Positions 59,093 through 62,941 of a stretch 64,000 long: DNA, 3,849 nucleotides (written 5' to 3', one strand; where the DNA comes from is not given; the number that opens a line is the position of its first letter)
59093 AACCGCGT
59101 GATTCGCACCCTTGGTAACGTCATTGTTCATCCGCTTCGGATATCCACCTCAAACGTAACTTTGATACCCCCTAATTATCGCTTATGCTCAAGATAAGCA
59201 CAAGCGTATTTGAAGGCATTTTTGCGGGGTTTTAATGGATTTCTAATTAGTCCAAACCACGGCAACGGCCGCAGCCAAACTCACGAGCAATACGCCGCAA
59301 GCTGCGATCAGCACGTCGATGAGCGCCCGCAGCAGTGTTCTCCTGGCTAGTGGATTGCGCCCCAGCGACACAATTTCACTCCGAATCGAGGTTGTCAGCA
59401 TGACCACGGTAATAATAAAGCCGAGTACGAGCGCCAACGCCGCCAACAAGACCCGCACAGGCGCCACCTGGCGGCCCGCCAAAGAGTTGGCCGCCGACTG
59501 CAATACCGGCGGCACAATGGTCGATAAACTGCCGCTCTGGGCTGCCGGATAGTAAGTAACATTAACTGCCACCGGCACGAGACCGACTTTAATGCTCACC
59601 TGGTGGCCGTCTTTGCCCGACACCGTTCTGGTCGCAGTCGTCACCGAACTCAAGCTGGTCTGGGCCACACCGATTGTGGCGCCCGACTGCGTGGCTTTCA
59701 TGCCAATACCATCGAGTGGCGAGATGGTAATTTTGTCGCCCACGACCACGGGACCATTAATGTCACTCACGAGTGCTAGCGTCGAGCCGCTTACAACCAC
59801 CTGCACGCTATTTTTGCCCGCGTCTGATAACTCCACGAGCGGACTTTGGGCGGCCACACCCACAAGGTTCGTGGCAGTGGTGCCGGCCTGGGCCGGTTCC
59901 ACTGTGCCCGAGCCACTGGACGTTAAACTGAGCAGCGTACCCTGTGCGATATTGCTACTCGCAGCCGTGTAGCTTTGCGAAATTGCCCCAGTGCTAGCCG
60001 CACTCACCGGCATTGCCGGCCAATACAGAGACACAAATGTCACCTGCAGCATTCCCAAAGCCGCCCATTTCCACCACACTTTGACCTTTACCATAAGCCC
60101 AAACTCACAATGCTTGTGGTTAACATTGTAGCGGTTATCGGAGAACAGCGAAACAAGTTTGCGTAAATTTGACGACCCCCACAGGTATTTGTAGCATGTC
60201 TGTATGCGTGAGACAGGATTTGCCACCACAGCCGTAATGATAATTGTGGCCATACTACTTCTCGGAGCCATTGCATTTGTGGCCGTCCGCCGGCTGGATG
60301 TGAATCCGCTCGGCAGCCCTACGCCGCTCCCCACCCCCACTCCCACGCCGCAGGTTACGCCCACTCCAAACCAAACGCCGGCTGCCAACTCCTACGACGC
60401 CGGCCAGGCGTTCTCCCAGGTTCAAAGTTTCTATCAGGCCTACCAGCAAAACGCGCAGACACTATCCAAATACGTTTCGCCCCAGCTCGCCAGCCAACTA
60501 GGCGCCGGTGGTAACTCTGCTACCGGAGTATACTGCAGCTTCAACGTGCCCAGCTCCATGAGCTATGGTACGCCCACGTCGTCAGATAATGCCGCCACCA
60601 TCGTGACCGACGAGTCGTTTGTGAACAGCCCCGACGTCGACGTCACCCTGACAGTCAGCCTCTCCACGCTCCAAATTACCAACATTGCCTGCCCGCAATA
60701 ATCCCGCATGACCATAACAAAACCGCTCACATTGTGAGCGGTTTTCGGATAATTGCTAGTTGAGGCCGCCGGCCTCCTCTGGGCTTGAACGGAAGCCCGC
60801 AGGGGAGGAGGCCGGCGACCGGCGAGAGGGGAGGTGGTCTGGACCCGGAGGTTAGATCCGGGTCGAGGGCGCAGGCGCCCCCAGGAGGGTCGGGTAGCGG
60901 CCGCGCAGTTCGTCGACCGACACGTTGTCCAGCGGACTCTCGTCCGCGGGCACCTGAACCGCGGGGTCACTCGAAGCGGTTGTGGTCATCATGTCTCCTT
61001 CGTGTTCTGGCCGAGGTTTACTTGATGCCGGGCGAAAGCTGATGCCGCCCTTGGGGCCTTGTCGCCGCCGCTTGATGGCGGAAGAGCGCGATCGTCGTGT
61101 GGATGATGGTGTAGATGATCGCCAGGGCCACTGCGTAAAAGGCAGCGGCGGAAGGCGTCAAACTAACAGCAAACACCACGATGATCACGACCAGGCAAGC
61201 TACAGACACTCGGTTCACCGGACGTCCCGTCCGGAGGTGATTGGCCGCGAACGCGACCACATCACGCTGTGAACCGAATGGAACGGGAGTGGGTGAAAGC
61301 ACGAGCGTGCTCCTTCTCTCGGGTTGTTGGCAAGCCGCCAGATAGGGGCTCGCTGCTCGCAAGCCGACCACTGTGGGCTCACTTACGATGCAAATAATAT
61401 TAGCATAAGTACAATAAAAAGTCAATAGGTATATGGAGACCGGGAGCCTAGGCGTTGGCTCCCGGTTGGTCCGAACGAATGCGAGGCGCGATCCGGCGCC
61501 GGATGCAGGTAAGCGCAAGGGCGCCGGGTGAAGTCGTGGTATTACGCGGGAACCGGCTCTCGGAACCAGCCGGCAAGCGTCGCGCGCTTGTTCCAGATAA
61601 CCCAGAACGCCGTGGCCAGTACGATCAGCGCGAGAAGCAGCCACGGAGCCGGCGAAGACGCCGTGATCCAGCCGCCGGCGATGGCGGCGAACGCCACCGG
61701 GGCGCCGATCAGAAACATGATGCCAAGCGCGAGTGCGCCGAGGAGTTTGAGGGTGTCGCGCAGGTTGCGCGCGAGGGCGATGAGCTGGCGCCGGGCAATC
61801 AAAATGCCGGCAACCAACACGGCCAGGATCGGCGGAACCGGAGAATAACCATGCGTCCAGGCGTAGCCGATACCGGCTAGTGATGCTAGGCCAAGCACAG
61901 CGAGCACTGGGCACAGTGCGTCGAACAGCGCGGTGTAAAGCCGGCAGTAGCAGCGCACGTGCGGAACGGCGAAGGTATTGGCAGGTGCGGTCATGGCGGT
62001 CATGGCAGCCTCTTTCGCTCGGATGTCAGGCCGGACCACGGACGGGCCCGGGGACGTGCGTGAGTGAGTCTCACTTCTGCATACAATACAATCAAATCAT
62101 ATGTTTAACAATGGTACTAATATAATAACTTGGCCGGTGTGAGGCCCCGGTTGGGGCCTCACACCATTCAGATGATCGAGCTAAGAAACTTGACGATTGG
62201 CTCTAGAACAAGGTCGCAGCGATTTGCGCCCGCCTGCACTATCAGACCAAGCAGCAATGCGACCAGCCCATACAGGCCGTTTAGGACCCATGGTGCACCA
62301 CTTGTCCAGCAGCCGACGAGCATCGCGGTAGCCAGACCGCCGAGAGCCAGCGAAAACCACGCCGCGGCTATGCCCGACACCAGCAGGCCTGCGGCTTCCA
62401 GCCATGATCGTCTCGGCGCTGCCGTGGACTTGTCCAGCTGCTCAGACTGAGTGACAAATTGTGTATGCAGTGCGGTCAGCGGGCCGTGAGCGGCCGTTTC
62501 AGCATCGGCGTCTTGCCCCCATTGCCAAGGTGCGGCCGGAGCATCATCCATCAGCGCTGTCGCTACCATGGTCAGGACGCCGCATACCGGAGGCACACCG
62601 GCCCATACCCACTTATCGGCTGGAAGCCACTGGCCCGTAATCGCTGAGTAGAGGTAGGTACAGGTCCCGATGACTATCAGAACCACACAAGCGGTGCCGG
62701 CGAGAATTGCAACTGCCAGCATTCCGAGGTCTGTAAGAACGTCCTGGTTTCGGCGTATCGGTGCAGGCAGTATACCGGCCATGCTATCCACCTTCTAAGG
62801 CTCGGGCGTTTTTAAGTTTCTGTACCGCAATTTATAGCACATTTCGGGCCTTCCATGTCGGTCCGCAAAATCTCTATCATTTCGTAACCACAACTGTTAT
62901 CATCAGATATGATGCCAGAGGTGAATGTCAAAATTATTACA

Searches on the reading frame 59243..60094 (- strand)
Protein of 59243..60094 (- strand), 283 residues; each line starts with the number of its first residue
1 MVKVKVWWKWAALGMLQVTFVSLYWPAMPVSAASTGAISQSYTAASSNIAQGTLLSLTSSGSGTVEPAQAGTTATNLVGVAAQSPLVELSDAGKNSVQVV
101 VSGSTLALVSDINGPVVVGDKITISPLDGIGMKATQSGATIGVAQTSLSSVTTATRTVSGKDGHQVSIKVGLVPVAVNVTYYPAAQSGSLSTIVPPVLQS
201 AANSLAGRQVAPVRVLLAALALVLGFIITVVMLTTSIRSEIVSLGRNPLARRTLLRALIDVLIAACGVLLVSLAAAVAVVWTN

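Call 48: search_protein_families(library=pfam, proteins=[window:59243-60094:-], max_evalue=1)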
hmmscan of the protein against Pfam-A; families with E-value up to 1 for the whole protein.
window:59243-60094:- (283 aa): 0 families

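Call 50: find_related_loci(query=A2, collection=genome_contigs, flank=10000)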
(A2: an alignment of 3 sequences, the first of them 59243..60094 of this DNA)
Query A2 (283 aa) in genome_contigs; peptide patterns used: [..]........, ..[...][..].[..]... (x = any residue, [..] = any of these).
99 stretches matched a pattern; 64 encode a relative of the query (tblastn E <= 1e-3); 64 distinct loci.
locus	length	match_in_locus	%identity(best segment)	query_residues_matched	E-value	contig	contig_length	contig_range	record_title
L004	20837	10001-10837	49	4-282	3e-78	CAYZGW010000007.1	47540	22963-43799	MAG TPA_asm: uncultured Candidatus Saccharibacteria bacterium isolate SRP200132_co1_640 genome assembly, contig: NODE_11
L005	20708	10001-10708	58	38-272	4e-76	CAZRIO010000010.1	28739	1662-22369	MAG TPA_asm: uncultured Candidatus Saccharibacteria bacterium isolate SRP200132_co1_783 genome assembly, contig: NODE_27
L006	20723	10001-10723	51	42-282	3e-72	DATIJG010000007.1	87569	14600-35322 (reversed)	MAG TPA_asm: Candidatus Saccharimonadales bacterium isolate SMAG_U15685 k141_466206, whole genome shotgun sequence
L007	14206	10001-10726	52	29-271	6e-72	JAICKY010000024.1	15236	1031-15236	MAG: Candidatus Saccharibacteria bacterium isolate GZL_HY_2_bin.96 k141_198915_length_15236_cov_10.0115, whole genome sh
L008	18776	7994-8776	52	10-275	9e-71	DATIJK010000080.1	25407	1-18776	MAG TPA_asm: Candidatus Saccharimonadales bacterium isolate SMAG_U15689 k141_706477, whole genome shotgun sequence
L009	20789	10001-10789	49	18-282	3e-70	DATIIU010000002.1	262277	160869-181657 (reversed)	MAG TPA_asm: Candidatus Saccharimonadia bacterium isolate SMAG_U15673 k141_486580, whole genome shotgun sequence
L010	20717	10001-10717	57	29-268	1e-69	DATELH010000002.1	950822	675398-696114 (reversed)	MAG TPA_asm: Candidatus Saccharimonadales bacterium isolate SMAG_U8911 k141_725138, whole genome shotgun sequence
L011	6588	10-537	59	98-272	2e-54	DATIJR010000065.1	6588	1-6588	MAG TPA_asm: Patescibacteria group bacterium isolate SMAG_U15696 k141_669513, whole genome shotgun sequence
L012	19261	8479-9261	43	18-282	4e-54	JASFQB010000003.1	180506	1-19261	MAG: Candidatus Woesebacteria bacterium isolate D0819S12metaG_Bin_714 D0819S12metaG_FD_scaffold_3_c1, whole genome shotg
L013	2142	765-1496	44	10-261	2e-54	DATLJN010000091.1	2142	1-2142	MAG TPA_asm: Magnetospirillaceae bacterium isolate SMAG_U13697 k141_63585, whole genome shotgun sequence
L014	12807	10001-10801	39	5-275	2e-49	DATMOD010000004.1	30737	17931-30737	MAG TPA_asm: Patescibacteria group bacterium isolate SMAG_U12867 k141_2459127, whole genome shotgun sequence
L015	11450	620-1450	41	4-281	7e-46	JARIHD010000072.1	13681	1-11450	MAG: Candidatus Saccharibacteria bacterium isolate CullarsAll.DT.09 k141_51821, whole genome shotgun sequence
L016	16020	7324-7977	43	40-261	2e-43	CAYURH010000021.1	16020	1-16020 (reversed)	MAG TPA_asm: uncultured Candidatus Saccharibacteria bacterium isolate SRP200132_co2_143 genome assembly, contig: NODE_29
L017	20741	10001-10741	43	32-282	5e-43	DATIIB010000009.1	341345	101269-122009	MAG TPA_asm: Candidatus Saccharimonadales bacterium isolate SMAG_U15653 k141_561998, whole genome shotgun sequence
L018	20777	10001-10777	39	9-273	5e-43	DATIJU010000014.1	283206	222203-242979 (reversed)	MAG TPA_asm: Bacillota bacterium isolate SMAG_U15699 k141_660939, whole genome shotgun sequence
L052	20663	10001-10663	34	38-261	1e-31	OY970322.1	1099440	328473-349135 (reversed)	MAG: uncultured Candidatus Saccharibacteria bacterium isolate MFD05512.bin.c.2 genome assembly, chromosome: 1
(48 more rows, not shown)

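Call 55: search_protein_families(library=pfam, proteins=[L052:9851-10732:+, L052:10734-11381:+, L052:11341-11844:+, L052:11768-13384:+, L052:14243-15694:+, L052:15990-17162:-, L052:8029-9099:+, L052:5586-7295:+, L052:7292-7885:-, L052:9163-9567:+], max_evalue=0.1)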
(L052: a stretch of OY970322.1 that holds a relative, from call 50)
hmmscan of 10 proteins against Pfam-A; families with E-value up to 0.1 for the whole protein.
L052:9851-10732:+ (293 aa): 0 families

L052:10734-11381:+ (215 aa): 8 families
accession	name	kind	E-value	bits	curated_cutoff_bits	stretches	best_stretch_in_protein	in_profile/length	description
PF13801.11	Metal_resist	-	0.00045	20.8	29.2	1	15-116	3-106/125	Heavy-metal resistance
PF01442.23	Apolipoprotein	-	0.00081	19.6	90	1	56-158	49-146/190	Apolipoprotein A1/A4/E domain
PF03885.18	DUF327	-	0.002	18.5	25.8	1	62-163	20-113/143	Protein of unknown function (DUF327)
PF01153.25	Glypican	-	0.02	14.1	26.4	1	57-147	63-153/555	Glypican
PF24151.2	ArlX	-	0.043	13.8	28.7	1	62-138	41-116/229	ArlX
PF08440.15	Poty_PP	-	0.049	13.2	23.4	1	82-145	144-209/277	Potyviridae polyprotein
PF01906.23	YbjQ_1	-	0.051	14.6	23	0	87-124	28-65/103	Putative heavy-metal-binding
PF21774.3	NagJ_C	-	0.071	14.3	28.3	0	75-157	18-98/114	Hyaluronidase post-catalytic domain-like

L052:11341-11844:+ (167 aa): 1 family
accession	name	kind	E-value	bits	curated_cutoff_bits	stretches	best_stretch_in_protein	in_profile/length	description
PF00213.23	OSCP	-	5.1e-05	23.8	22.3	1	92-153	103-165/172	ATP synthase delta (OSCP) subunit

L052:11768-13384:+ (538 aa): 3 families
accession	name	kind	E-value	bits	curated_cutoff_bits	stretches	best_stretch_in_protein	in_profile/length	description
PF00006.31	ATP-synt_ab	-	8.2e-63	212.3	29.5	1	160-373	1-213/213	ATP synthase alpha/beta family, nucleotide-binding domain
PF00306.32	ATP-synt_ab_C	-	2.2e-10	41.4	27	1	380-478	1-98/126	ATP synthase alpha/beta chain, C terminal domain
PF00005.33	ABC_tran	-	0.028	15.5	25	1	169-198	7-36/137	ABC transporter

L052:14243-15694:+ (483 aa): 10 families
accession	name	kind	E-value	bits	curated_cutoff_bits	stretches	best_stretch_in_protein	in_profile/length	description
PF00006.31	ATP-synt_ab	-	1.2e-65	221.6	29.5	1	137-350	1-213/213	ATP synthase alpha/beta family, nucleotide-binding domain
PF22919.1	ATP-synt_VA_C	-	9.9e-10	38.8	24.7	1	355-415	5-66/101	C-terminal domain of V and A type ATP synthase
PF04625.18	DEC-1_N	-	0.0057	16.2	29.2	1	411-474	83-147/403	DEC-1 protein, N-terminal region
PF06745.19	ATPase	-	0.0086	15.9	26.6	1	135-195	2-61/231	KaiC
PF00005.33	ABC_tran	-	0.026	15.6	25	0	149-181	10-42/137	ABC transporter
PF13245.12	AAA_19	-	0.03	14.9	25.1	1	150-184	11-45/134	AAA domain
PF25199.1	nSTAND_NTPase5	-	0.051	13.8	34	0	153-194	44-85/145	Novel STAND NTPase 5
PF10412.15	TrwB_AAD_bind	-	0.069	12.5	20.5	0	151-179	16-44/387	Type IV secretion-system coupling protein DNA-binding domain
PF00931.28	NB-ARC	-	0.08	12.6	23.5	0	152-175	20-43/248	NB-ARC domain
PF08056.16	Trp_leader2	-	0.1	12.9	27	0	55-69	10-24/41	Tryptophan operon leader peptide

L052:15990-17162:- (390 aa): 1 family
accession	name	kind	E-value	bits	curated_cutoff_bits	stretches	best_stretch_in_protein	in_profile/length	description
PF04519.19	Bactofilin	-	0.0097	16.6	27.9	1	172-261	5-82/98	Polymer-forming cytoskeletal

L052:8029-9099:+ (356 aa): 0 families

L052:5586-7295:+ (569 aa): 9 families
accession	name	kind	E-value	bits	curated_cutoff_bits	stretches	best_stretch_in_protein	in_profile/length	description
PF17991.7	Thioredoxin_10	-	8.7e-30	104.6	27.1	1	427-568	1-142/142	Thioredoxin like C-terminal domain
PF08534.16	Redoxin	-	3e-15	56.7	26.6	1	283-399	20-140/148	Redoxin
PF00578.27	AhpC-TSA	-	4.8e-15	56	26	1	268-389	4-124/124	AhpC/TSA family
PF13905.12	Thioredoxin_8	-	5.2e-10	40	27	1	291-386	1-94/94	Thioredoxin-like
PF13386.12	DsbD_2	-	1.3e-08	35.5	24.9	1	44-210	47-198/199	Cytochrome C biogenesis protein transmembrane region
PF02683.22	DsbD_TM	-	3.4e-06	27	27.1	1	3-206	4-208/219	Cytochrome C biogenesis protein transmembrane domain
PF00255.25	GSHPx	-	0.013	15.5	27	1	280-336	10-65/108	Glutathione peroxidase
PF00085.26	Thioredoxin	-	0.017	15.6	23.5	1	292-334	19-60/103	Thioredoxin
PF16736.11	sCache_like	-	0.075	13.8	27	0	379-426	49-92/117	Single Cache-like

L052:7292-7885:- (197 aa): 0 families

L052:9163-9567:+ (134 aa): 7 families
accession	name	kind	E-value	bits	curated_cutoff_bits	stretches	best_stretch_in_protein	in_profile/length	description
PF01741.23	MscL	-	1.6e-37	129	27.4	1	1-120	1-119/123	Large-conductance mechanosensitive channel, MscL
PF10571.15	UPF0547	-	8.3e-05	23.1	29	1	110-129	1-20/26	Uncharacterised protein family UPF0547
PF17032.10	Zn_ribbon_15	-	0.0021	19.3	28.9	1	83-129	23-72/73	zinc-ribbon family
PF12773.13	DZR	-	0.024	15.3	27.3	1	112-134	1-23/45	Double zinc ribbon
PF13886.12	TM7S3_TM198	-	0.045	13.9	29.2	1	15-93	53-129/199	TM7S3/TM198-like domain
PF13240.11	Zn_Ribbon_1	-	0.077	13.3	25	0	111-129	1-19/23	zinc-ribbon domain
PF02687.27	FtsX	-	0.081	13.4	25.5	0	9-93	47-114/120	FtsX-like permease C-terminal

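Call 65: search_protein_families(library=phrogs, max_evalue=0.1, proteins=[window:59243-60094:-, L052:15990-17162:-, L052:9851-10732:+])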
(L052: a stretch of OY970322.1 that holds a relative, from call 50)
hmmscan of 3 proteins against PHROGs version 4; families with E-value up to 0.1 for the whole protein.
window:59243-60094:- (283 aa): 0 families

L052:15990-17162:- (390 aa): 2 families
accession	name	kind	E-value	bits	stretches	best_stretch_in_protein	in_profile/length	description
phrog_4549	-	tail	0.00069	18.8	1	139-299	552-700/869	tail fiber protein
phrog_17490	-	unknown function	0.04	14.4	0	162-195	88-121/266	-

L052:9851-10732:+ (293 aa): 0 families

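Call 100: find_homologous_proteins(query=window:59243-60094:-, max_evalue=0.001)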
Query window:59243-60094:- (283 aa): 209 proteins with E <= 0.001 among 8000 candidates; the best 120 are listed.
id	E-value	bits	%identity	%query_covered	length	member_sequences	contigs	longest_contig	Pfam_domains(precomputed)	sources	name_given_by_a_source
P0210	1.3e-162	557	100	100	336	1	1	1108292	-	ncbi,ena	-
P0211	7.1e-117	407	84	87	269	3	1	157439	-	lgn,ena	-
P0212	4.4e-98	346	68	97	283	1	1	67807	-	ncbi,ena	-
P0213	9.7e-97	341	65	99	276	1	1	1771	-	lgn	-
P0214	7.0e-96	339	69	86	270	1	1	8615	-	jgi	jgi:hypothetical protein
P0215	5.2e-78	280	57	88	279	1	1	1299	-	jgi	jgi:hypothetical protein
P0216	9.2e-77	276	56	92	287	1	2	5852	-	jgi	jgi:hypothetical protein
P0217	7.7e-75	270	54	92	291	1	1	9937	-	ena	-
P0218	6.4e-74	267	53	98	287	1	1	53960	-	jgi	jgi:hypothetical protein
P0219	9.1e-74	266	59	83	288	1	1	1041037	-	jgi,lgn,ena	-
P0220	1.6e-73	265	52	98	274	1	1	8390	-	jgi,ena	-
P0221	2.7e-73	265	53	94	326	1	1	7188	-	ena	-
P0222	3.2e-73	264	56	95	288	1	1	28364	-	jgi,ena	-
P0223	8.6e-73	263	60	86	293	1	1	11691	-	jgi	-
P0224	1.5e-72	262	57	88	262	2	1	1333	-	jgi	jgi:hypothetical protein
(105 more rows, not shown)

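Call 102: search_solved_structures(query=A5, max_evalue=10, show_alignments=1)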
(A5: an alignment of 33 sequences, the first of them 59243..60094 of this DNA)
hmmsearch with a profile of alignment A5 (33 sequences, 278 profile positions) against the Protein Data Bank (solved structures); distinct sequences matched with E-value up to 10: 1.
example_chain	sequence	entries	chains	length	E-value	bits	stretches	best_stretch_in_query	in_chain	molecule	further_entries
7ue2_A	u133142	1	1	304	1.7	11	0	128-173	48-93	RPB_PLP3_R6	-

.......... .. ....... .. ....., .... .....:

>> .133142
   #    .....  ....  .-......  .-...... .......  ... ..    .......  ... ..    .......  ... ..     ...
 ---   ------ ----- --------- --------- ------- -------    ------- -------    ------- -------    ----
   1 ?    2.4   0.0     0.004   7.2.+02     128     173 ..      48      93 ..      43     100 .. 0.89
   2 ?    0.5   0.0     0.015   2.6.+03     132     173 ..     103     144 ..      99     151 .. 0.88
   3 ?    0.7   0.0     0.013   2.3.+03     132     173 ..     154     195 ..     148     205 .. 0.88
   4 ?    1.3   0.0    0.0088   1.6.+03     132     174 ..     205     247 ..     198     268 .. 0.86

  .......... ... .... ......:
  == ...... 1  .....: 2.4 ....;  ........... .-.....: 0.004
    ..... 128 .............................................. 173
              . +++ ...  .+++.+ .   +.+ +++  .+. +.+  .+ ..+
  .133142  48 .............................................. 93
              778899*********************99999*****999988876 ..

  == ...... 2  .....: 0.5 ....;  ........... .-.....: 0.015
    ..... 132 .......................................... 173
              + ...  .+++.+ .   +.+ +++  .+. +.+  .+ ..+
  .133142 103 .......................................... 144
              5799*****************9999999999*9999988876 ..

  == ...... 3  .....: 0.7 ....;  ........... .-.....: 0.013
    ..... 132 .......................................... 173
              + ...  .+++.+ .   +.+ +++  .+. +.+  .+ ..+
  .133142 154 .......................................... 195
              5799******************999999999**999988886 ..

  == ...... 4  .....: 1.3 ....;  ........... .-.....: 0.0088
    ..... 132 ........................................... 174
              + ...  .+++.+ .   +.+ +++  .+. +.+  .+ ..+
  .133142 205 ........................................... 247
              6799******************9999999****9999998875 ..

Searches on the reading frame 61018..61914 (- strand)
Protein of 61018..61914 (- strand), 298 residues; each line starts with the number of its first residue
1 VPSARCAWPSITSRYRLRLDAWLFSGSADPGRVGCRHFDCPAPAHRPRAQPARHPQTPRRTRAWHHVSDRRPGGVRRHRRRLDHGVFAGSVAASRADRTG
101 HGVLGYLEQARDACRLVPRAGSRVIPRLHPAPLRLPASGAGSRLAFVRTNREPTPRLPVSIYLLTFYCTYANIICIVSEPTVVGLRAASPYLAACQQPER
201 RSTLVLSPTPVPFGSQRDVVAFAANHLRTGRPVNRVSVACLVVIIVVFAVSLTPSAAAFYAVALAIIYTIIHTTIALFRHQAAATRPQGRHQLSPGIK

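Call 11: search_protein_families(library=pfam, proteins=[window:61018-61914:-], max_evalue=0.001)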
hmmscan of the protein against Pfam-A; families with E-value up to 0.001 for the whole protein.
window:61018-61914:- (298 aa): 0 families

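Call 48: search_protein_families(library=pfam, proteins=[window:61018-61914:-], max_evalue=1)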
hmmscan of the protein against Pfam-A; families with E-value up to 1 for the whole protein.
window:61018-61914:- (298 aa): 1 family
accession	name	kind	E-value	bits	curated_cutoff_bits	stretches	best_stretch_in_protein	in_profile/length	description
PF00324.27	AA_permease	-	0.021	14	24.6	1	221-281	319-384/470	Amino acid permease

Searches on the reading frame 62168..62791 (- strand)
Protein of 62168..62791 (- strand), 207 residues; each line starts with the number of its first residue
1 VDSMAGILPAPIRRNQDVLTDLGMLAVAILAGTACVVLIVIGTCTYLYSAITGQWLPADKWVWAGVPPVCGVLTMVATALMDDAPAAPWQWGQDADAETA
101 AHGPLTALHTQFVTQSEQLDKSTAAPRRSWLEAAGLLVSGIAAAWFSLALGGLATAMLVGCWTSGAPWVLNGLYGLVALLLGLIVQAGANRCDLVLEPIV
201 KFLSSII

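Call 11: search_protein_families(library=pfam, proteins=[window:62168-62791:-], max_evalue=0.001)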
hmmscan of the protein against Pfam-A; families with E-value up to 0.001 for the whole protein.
window:62168-62791:- (207 aa): 0 families

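Call 48: search_protein_families(library=pfam, proteins=[window:62168-62791:-], max_evalue=1)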
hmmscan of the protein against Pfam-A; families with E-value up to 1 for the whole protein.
window:62168-62791:- (207 aa): 2 families
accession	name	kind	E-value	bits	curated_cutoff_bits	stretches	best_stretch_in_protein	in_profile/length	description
PF20599.3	DUF6796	-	0.071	13.1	26.9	1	27-92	141-205/225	Family of unknown function (DUF6796)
PF11821.13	ActD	-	0.21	11.7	25.7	1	117-171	26-80/170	Alternative complex III, ActD subunit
